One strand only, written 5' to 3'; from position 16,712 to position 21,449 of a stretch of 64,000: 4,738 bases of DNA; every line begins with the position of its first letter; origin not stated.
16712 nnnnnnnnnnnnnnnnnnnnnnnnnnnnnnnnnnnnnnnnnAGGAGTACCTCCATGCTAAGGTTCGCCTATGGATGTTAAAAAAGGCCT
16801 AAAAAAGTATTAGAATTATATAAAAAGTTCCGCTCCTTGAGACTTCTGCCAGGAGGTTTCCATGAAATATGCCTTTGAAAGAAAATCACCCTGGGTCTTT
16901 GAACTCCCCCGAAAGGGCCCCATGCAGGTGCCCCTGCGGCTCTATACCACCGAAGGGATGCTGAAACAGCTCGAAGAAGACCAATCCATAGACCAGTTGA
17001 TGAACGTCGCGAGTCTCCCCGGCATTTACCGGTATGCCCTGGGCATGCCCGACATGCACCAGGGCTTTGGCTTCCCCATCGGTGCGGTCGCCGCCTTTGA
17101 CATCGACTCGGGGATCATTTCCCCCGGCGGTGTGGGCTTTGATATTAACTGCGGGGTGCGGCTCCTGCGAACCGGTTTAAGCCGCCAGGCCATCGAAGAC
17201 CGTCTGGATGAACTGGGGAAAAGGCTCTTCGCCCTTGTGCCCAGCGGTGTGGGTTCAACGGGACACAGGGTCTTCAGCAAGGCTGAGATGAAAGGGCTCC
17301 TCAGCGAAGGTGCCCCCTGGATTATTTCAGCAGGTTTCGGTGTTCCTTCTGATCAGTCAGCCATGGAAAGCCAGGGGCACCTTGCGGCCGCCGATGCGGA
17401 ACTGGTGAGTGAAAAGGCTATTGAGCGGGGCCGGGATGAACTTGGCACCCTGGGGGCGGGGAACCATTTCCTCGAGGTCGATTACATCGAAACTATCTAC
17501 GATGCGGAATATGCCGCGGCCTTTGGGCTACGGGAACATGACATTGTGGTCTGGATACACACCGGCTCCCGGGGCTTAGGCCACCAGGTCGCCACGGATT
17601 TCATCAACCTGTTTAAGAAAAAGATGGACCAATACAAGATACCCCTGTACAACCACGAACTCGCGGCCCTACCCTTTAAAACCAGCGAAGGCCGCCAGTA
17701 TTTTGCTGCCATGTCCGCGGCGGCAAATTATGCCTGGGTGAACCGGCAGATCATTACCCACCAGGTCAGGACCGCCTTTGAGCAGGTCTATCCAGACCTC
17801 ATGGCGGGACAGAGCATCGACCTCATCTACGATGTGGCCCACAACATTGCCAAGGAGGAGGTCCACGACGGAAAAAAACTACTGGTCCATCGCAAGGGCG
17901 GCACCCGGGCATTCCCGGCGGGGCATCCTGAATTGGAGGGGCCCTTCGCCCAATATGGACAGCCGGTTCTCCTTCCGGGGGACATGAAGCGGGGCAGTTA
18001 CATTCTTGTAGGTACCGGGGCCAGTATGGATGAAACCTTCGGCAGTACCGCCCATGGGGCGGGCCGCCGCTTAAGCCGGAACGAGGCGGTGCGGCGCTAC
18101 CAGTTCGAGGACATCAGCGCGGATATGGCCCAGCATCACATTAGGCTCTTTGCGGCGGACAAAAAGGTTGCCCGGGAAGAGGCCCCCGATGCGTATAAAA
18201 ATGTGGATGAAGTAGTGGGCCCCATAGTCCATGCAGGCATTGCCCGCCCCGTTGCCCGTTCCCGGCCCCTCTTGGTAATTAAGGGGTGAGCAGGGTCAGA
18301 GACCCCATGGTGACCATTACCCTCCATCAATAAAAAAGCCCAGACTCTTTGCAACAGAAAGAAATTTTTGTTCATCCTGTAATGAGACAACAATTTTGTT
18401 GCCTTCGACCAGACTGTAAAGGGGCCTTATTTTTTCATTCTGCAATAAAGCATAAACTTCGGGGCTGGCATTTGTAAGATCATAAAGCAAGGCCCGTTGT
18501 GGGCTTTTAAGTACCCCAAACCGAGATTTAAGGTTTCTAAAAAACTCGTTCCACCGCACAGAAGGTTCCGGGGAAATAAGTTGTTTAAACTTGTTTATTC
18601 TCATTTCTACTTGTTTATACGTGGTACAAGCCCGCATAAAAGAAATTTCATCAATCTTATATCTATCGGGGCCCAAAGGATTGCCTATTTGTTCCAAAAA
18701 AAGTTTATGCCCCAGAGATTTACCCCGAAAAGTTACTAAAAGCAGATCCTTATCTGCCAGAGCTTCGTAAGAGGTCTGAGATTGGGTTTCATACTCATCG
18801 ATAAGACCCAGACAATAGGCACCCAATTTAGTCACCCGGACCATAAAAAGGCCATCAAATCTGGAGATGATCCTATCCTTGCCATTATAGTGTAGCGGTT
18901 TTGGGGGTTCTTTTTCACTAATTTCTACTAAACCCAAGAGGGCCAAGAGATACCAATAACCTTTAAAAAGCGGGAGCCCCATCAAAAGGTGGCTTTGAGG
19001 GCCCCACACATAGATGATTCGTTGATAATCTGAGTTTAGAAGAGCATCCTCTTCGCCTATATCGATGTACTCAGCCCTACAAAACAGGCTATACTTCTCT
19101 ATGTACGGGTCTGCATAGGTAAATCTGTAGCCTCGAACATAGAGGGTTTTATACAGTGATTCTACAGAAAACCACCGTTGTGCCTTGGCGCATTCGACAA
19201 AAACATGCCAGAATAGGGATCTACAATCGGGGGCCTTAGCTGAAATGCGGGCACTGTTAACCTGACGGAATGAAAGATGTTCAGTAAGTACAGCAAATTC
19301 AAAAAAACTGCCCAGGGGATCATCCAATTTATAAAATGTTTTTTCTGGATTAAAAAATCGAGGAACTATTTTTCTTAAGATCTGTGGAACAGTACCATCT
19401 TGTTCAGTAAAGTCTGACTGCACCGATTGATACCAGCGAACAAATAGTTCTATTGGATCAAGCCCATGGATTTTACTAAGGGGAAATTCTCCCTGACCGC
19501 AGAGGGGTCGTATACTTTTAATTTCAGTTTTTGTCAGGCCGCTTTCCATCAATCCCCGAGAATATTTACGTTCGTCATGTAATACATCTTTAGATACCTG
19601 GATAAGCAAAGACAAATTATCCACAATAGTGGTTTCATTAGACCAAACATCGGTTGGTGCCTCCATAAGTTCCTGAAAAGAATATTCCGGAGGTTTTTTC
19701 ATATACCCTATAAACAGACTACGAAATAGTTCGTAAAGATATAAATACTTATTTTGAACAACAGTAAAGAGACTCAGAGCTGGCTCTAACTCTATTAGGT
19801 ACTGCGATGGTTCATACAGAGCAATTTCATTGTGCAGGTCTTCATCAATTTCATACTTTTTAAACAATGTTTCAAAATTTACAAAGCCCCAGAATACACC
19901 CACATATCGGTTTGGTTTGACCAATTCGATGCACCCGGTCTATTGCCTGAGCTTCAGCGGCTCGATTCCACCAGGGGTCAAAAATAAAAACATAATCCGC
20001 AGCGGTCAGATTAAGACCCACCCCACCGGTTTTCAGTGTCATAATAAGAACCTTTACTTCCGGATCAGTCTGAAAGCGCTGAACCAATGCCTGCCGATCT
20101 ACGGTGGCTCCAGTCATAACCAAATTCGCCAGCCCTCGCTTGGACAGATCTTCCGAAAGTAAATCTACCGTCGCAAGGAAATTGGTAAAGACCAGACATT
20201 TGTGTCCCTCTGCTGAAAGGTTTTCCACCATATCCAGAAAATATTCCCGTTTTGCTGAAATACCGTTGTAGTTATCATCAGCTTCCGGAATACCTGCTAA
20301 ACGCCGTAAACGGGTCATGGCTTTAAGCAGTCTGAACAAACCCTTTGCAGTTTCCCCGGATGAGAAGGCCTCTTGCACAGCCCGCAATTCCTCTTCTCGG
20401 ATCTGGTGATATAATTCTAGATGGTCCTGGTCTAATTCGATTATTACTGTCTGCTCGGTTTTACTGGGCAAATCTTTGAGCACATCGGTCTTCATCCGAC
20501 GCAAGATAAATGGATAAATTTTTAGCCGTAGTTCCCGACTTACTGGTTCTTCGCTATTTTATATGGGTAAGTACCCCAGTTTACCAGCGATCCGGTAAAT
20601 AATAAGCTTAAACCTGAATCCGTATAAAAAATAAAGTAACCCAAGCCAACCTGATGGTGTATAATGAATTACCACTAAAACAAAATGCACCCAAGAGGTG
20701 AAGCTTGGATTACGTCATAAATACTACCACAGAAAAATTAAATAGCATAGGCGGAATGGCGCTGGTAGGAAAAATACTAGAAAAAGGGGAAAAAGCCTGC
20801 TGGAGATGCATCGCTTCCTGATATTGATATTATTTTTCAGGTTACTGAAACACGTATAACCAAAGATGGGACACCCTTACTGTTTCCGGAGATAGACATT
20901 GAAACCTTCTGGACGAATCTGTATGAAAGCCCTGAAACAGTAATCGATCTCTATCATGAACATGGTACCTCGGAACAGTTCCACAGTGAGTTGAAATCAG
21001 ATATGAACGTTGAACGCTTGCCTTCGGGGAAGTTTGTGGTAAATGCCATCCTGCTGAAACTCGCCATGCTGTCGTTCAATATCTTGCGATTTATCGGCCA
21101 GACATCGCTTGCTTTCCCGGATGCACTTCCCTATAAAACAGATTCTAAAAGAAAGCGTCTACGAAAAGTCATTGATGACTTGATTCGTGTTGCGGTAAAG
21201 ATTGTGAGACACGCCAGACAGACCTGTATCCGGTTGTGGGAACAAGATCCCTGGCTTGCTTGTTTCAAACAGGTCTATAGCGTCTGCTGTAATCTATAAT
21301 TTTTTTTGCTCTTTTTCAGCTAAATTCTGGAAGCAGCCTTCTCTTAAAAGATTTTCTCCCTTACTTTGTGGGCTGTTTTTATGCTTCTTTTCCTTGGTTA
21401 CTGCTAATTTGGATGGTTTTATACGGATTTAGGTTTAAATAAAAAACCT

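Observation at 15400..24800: Segmental duplication of the lacI(3')-glycosyltransferase-rtcB block, with one copy decaying and split by an IS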

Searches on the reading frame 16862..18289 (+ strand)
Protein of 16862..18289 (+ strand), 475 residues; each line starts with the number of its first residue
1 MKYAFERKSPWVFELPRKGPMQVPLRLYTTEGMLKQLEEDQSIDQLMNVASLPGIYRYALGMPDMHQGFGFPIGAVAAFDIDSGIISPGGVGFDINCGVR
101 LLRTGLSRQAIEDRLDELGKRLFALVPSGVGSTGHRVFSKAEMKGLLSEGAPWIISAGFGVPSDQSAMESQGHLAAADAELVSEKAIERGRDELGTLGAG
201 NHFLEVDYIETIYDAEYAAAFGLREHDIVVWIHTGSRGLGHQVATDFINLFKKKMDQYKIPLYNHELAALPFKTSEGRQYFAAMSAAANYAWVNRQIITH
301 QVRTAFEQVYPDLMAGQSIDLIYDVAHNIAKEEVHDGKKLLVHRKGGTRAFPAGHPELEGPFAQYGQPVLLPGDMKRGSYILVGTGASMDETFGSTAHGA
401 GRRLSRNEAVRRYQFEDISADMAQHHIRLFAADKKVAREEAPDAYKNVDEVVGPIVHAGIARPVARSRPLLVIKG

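Call 6: search_protein_families(library=pfam, proteins=[window:16862-18289:+], max_evalue=0.01)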
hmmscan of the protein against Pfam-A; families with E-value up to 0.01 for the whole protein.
window:16862-18289:+ (475 aa): 1 family
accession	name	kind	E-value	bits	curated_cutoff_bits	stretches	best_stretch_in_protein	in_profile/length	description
PF01139.22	RtcB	-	8.3e-161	536.4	27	1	45-475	1-426/426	tRNA-splicing ligase RtcB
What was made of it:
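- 16862..18289 (+): RtcB_A: intact 475-aa RNA ligase. PF01139 full length, 536 bits (call 6).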

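Call 7: search_protein_families(library=ncbifam, proteins=[window:16862-18289:+], max_evalue=0.01)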
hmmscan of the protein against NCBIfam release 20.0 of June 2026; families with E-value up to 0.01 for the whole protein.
window:16862-18289:+ (475 aa): 4 families
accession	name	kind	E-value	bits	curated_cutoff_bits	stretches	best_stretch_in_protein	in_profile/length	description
NF038162.1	RtcB_rel_intein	exception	2.4e-178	595.1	1150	2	96-475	578-961/961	intein-containing RtcB family protein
NF007153.0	PRK09588.1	equivalog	4.7e-59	200.3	407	2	178-474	113-372/379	RNA ligase RtcB family protein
TIGR03073.1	release_rtcB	hypoth_equivalog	6.1e-50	170.2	271.8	2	182-469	106-356/356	RNA ligase RtcB family protein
NF052663.1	RtcB_rel_intein2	exception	9.5e-34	117.2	1050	2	192-453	379-606/626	intein-containing RctB family protein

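Call 9: find_encoding_contigs(protein=window:16862-18289:+, flank=10000, max_places=8)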
Protein window:16862-18289:+ (475 aa): no gene with exactly this product is on record in the collection.
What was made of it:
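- Tried and rejected: An exact look-up of RtcB_A found no contig on record (call 9).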

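Call 26: search_protein_families(library=padloc, proteins=[window:16862-18289:+], max_evalue=0.01)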
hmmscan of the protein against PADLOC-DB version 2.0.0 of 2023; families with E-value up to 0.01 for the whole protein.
window:16862-18289:+ (475 aa): 0 families

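Call 58: search_protein_families(library=pfam, proteins=[L021:5107-7974:+, L021:7989-9821:+], max_evalue=0.01)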
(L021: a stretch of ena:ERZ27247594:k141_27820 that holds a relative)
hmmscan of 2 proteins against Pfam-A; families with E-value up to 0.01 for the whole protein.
L021:5107-7974:+ (955 aa): 4 families
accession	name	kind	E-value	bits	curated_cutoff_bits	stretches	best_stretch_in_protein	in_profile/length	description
PF00176.29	SNF2-rel_dom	-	1.6e-66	224.8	24.9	1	499-772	1-284/290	SNF2-related domain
PF00271.37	Helicase_C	-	2e-17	63.9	23.5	1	789-898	3-110/110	Helicase conserved C-terminal domain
PF04851.21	ResIII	-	2.3e-11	44.3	22.5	1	495-650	3-163/164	Type III restriction enzyme, res subunit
PF13872.12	AAA_34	-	0.00089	18.7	27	1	515-631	61-195/306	P-loop containing NTP hydrolase pore-1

L021:7989-9821:+ (610 aa): 0 families

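Call 61: search_solved_structures(query=window:16862-18289:+, max_evalue=1e-20, show_alignments=1)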
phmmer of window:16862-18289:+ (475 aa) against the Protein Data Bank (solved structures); distinct sequences matched with E-value up to 1e-20: 9.
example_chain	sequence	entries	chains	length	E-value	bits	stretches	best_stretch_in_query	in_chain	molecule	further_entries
1uc2_A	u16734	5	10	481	5.9e-151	506.8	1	13-475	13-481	hypothetical protein PH1602 | tRNA-splicing ligase RtcB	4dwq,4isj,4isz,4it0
4dwr_B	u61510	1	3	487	6.1e-151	506.8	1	13-475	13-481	tRNA-splicing ligase RtcB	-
7lfq_A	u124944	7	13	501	6.8e-151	506.6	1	13-475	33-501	RNA-splicing ligase RtcB | tRNA-splicing ligase RtcB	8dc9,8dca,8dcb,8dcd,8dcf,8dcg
2epg_A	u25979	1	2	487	1.7e-147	495.4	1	5-475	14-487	Hypothetical protein TTHA1785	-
9i8v_C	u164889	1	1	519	6.6e-114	384.7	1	43-475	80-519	RNA-splicing ligase RtcB homolog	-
8odo_A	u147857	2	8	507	4.2e-113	382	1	43-475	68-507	RNA-splicing ligase RtcB homolog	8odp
7p3b_A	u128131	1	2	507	4.2e-113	382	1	43-475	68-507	RNA-splicing ligase RtcB homolog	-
8orj_A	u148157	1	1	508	4.2e-113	382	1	43-475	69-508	RNA-splicing ligase RtcB homolog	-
8btt_A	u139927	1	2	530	4.9e-113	381.8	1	43-475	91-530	RNA-splicing ligase RtcB homolog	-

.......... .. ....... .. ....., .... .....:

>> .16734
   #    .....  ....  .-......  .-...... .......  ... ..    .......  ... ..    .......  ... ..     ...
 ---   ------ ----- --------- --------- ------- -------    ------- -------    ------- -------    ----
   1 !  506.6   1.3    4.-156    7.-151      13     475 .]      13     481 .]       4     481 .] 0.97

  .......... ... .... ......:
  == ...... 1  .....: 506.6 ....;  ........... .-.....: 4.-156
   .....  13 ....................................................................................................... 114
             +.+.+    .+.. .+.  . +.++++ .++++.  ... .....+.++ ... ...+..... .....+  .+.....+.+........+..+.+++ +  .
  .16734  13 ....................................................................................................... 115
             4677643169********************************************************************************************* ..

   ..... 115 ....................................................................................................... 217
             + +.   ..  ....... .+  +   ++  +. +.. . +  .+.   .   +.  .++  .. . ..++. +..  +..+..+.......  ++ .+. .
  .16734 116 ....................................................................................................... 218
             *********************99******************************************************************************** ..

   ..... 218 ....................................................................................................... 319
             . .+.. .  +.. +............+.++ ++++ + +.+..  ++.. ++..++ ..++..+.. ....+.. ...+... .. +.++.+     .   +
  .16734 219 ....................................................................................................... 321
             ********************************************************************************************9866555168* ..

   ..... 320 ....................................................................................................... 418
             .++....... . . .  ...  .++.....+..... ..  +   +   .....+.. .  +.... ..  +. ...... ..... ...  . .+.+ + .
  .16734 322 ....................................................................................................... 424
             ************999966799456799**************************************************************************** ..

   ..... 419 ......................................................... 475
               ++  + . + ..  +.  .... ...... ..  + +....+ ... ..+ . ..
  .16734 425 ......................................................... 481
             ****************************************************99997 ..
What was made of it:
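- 16862..18289 (+): End-to-end alignment to P. horikoshii RtcB 1uc2 (E 6e-151) with the metal-ligand and guanylylation-His motifs conserved (call 61).
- On RtcB RNA ligase (RtcB_A): The motifs DINC, GNHF, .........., VAHNI and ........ align to P. horikoshii RtcB (call 61).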

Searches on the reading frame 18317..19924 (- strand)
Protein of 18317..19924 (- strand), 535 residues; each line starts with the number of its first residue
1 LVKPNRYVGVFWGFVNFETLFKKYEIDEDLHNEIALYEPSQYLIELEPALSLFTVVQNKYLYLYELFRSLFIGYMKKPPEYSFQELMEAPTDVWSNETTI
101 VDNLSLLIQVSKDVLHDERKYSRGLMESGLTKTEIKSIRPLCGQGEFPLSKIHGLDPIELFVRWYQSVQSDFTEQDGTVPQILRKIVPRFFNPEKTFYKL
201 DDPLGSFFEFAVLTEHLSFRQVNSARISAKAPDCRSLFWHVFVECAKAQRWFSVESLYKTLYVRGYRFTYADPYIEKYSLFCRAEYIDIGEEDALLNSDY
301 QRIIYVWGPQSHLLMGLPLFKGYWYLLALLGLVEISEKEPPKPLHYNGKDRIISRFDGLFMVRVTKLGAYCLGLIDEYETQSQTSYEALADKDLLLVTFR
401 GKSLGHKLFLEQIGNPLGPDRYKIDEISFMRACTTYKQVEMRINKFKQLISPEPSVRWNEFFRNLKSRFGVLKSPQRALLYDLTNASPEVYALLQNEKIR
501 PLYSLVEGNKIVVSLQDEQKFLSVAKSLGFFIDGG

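Call 6: search_protein_families(library=pfam, proteins=[window:18317-19924:-], max_evalue=0.01)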
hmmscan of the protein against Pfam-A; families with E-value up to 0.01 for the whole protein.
window:18317-19924:- (535 aa): 0 families

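Call 7: search_protein_families(library=ncbifam, proteins=[window:18317-19924:-], max_evalue=0.01)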
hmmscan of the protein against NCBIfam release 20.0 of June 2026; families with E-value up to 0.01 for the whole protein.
window:18317-19924:- (535 aa): 0 families

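Call 26: search_protein_families(library=padloc, proteins=[window:18317-19924:-], max_evalue=0.01)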
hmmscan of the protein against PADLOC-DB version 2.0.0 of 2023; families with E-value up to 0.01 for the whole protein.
window:18317-19924:- (535 aa): 0 families

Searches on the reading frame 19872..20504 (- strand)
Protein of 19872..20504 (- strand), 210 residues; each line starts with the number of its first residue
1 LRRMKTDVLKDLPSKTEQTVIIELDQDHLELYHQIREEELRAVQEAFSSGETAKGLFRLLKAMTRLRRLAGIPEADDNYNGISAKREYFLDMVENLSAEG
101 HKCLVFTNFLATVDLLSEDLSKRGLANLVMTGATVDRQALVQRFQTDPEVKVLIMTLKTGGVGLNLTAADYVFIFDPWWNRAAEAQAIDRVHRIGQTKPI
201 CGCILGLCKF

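Call 6: search_protein_families(library=pfam, proteins=[window:19872-20504:-], max_evalue=0.01)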
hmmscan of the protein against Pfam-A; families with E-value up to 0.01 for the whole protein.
window:19872-20504:- (210 aa): 2 families
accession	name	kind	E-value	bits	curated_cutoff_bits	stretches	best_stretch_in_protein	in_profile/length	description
PF00271.37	Helicase_C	-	1.3e-18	67.7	23.5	1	86-195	3-110/110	Helicase conserved C-terminal domain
PF00176.29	SNF2-rel_dom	-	1e-07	31.8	24.9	1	1-69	218-284/290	SNF2-related domain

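Call 7: search_protein_families(library=ncbifam, proteins=[window:19872-20504:-], max_evalue=0.01)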
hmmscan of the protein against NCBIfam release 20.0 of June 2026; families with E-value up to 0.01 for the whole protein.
window:19872-20504:- (210 aa): 10 families
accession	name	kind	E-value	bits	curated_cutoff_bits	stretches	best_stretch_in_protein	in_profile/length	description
NF058637.1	helic_SCO1167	equivalog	6.2e-39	133.8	1200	1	2-200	678-880/932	SCO1167/SCO6262 family helicase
NF053675.1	pilus_reg_Snf2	equivalog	1.2e-37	129.6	1100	1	1-199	779-977/1029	pilus expression-regulating Snf2 family helicase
NF041790.1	anti-phage_ZorD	equivalog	1.2e-20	73.2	1500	1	1-200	820-1030/1035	type I Zorya anti-phage system protein ZorD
NF038317.1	DISARM_DrmD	equivalog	1.2e-07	30.5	610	1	34-199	442-613/1021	DISARM system SNF2-like helicase DrmD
NF038318.1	DISARM_DrmD_b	equivalog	2.5e-06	25.9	950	1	137-199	476-535/868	DISARM system SNF2-like helicase DrmD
NF041062.1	DpdE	equivalog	1.2e-05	23.4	500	1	84-199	527-647/1048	protein DpdE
NF003390.0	PRK04537.1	equivalog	5.4e-05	22.5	732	1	98-198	255-349/572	ATP-dependent RNA helicase RhlB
NF008394.0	PRK11192.1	equivalog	0.00043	19.2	507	1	98-197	245-338/441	ATP-dependent RNA helicase SrmB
NF053711.1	RNA_heli_RhlE1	exception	0.0018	17.1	750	1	85-197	231-335/434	RNA helicase RhlE1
NF010337.0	PRK13766.1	equivalog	0.0032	15.6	610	1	84-178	348-452/781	Hef nuclease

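Call 26: search_protein_families(library=padloc, proteins=[window:19872-20504:-], max_evalue=0.01)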
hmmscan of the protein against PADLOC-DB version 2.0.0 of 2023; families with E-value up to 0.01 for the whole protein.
window:19872-20504:- (210 aa): 27 families (the best 25 are shown)
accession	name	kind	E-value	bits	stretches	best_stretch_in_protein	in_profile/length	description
PDLC02842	DpdE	-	1.6e-45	153.3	1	1-200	918-1121/1176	DpdE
PDLC02850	DpdE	-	2.1e-42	143.2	1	1-201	1011-1213/1282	DpdE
PDLC02851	DpdE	-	2.8e-42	142.6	1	1-199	807-1004/1055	DpdE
PDLC02849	DpdE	-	3.2e-39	132.8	1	1-201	606-804/857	DpdE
PDLC02845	DpdE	-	4.8e-35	118.7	1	1-201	1047-1244/1293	DpdE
PDLC00633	ZorD1|ZorD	-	3.3e-33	112.8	1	2-200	656-848/908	"SWI2/SNF2 helicase, Mrr-like nuclease"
PDLC00629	ZorD1|ZorD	-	2e-32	110.1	1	1-200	721-919/1012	"SWI2/SNF2 helicase, Mrr-like nuclease"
PDLC00634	ZorD1|ZorD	-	1e-31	107.6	1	1-200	728-931/1208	"SWI2/SNF2 helicase, Mrr-like nuclease"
PDLC00632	ZorD1|ZorD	-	8.9e-27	91.4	1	1-200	832-1046/1101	"SWI2/SNF2 helicase, Mrr-like nuclease"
PDLC00631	ZorD1|ZorD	-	3.9e-25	85.8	1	1-200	669-874/1071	"SWI2/SNF2 helicase, Mrr-like nuclease"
PDLC00627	ZorD1|ZorD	-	1e-18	64.8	1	1-200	728-955/1006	"SWI2/SNF2 helicase, Mrr-like nuclease"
PDLC00628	ZorD1|ZorD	-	1.7e-17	60.4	1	1-199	738-936/1171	"SWI2/SNF2 helicase, Mrr-like nuclease"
PDLC02500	BrxHI|BrxHII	-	2.4e-17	60.8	1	80-199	456-578/933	BrxHI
PDLC02848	DpdE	-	2.3e-16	57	1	1-123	563-686/856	DpdE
PDLC02627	DrmD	-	3.5e-15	53.2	1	2-199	498-667/748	DrmD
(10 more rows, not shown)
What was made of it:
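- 19906..20544 (-): SNF2-family helicase fragment, truncated at both ends. Helicase_C and SNF2-rel_dom, with DpdE/ZorD-like PADLOC hits (calls 6, 26).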

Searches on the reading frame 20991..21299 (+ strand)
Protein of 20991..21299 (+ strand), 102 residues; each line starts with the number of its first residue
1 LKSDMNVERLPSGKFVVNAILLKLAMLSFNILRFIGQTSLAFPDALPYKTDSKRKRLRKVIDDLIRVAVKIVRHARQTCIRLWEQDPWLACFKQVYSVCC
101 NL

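Call 6: search_protein_families(library=pfam, proteins=[window:20991-21299:+], max_evalue=0.01)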
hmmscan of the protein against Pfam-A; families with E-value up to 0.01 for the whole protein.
window:20991-21299:+ (102 aa): 1 family
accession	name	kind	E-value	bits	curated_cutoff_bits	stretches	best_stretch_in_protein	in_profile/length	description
PF13701.12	DDE_Tnp_1_4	-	5.3e-07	28.7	34.7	1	2-97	340-428/435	Transposase DDE domain group 1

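Call 7: search_protein_families(library=ncbifam, proteins=[window:20991-21299:+], max_evalue=0.01)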
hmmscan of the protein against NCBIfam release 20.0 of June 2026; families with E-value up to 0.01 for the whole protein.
window:20991-21299:+ (102 aa): 1 family
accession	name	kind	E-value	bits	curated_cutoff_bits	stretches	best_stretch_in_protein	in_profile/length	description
NF033539.1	transpos_IS1380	equivalog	2.9e-17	62.4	180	1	1-82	341-415/419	IS1380 family transposase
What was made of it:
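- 20608..21438 (+): Internally deleted IS1380-family element. Both 22-nt inverted repeats are present and there is no target-site duplication. Its right end defines the start of copy B. NF033539 and PF13701 match the C-terminal ~80 aa only (calls 6, 7).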
